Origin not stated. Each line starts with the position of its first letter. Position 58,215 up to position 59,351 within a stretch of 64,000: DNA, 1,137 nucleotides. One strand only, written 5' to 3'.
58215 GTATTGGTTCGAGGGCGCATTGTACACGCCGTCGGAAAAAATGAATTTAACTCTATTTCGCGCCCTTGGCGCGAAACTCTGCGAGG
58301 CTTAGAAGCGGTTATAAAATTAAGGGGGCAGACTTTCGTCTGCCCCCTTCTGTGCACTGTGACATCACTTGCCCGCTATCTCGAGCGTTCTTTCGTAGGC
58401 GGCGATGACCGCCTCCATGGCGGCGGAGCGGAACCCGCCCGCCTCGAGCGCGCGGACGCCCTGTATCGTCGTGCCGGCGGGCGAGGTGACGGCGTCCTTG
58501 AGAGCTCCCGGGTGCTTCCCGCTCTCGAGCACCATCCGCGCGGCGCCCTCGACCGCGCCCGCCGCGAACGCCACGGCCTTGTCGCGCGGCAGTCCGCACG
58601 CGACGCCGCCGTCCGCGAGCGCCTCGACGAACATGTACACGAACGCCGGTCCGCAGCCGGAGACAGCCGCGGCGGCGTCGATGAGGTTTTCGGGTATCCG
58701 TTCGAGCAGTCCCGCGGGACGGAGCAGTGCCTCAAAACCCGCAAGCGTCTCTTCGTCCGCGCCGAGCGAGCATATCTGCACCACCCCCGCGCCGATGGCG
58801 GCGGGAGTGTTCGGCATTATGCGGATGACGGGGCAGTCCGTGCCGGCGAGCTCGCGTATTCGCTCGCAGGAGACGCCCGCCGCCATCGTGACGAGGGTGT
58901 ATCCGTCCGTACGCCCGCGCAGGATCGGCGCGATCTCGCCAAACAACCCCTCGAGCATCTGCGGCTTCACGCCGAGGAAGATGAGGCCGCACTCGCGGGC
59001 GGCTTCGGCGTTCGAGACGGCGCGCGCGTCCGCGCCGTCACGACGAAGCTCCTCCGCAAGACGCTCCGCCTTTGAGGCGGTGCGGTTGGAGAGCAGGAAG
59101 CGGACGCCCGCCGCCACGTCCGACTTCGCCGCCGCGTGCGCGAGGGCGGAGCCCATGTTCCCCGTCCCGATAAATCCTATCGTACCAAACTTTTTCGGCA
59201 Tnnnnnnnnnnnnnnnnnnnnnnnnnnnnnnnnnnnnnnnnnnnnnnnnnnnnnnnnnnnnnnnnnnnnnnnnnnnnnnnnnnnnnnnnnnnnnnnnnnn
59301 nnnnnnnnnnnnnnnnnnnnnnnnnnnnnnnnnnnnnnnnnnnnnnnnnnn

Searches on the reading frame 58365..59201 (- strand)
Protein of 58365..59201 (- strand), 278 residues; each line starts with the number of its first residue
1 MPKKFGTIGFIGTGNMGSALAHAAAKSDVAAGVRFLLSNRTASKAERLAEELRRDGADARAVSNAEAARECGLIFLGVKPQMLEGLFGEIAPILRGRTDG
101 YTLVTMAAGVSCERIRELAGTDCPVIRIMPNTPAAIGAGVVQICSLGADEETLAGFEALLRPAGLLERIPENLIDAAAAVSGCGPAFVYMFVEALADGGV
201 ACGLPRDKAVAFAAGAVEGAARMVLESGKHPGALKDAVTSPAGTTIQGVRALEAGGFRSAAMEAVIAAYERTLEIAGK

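Call 16: search_protein_families(library=pfam, proteins=[window:58365-59201:-])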
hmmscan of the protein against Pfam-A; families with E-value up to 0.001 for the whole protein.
window:58365-59201:- (278 aa): 3 families
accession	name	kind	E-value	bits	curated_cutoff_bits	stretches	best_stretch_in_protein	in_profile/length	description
PF14748.11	P5CR_dimer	-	8.7e-39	132.5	25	1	171-274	1-104/105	Pyrroline-5-carboxylate reductase dimerisation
PF03807.23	F420_oxidored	-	2.4e-15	57.4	21.6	1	7-96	1-85/94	NADP oxidoreductase coenzyme F420-dependent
PF03446.21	NAD_binding_2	-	2.4e-07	31.3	21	1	7-80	1-65/161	NAD binding domain of 6-phosphogluconate dehydrogenase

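Call 18: find_encoding_contigs(protein=window:58365-59201:-, flank=10000, max_places=10)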
Protein window:58365-59201:- (278 aa): 6 contigs read that carry it; 3 places shown.
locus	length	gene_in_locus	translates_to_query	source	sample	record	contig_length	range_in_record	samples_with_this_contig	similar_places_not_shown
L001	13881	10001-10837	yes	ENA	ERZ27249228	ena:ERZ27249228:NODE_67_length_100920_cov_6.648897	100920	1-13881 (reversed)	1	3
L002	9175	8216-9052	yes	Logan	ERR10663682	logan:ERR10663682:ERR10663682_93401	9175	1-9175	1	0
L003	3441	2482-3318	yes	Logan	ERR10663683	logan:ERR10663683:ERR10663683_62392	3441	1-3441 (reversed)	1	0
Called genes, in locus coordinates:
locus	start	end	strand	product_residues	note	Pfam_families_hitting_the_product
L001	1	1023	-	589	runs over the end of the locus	PF01301:Glyco_hydro_35, PF02449:Glyco_hydro_42, PF21317:BetaGal_ABD_1, PF21467:BetaGal_gal-bd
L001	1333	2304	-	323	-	PF03576:Peptidase_S58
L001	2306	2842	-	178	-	PF02441:Flavoprotein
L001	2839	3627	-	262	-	PF04127:DFP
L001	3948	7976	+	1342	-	-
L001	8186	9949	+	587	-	PF28584:GH_cat, PF27250:SSO3021_2nd, PF28585:GH_C (weak)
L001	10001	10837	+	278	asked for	PF03446:NAD_binding_2 (weak), PF03807:F420_oxidored, PF14748:P5CR_dimer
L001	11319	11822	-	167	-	PF02559:CarD_TRCF_RID (weak), PF21095:CarD_C (weak)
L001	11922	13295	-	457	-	PF01554:MatE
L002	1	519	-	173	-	?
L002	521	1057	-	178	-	PF02441:Flavoprotein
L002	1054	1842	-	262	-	PF04127:DFP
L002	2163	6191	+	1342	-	-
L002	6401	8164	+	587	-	PF28584:GH_cat, PF27250:SSO3021_2nd, PF28585:GH_C (weak)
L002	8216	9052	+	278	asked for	PF03446:NAD_binding_2 (weak), PF03807:F420_oxidored, PF14748:P5CR_dimer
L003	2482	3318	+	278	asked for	PF03446:NAD_binding_2 (weak), PF03807:F420_oxidored, PF14748:P5CR_dimer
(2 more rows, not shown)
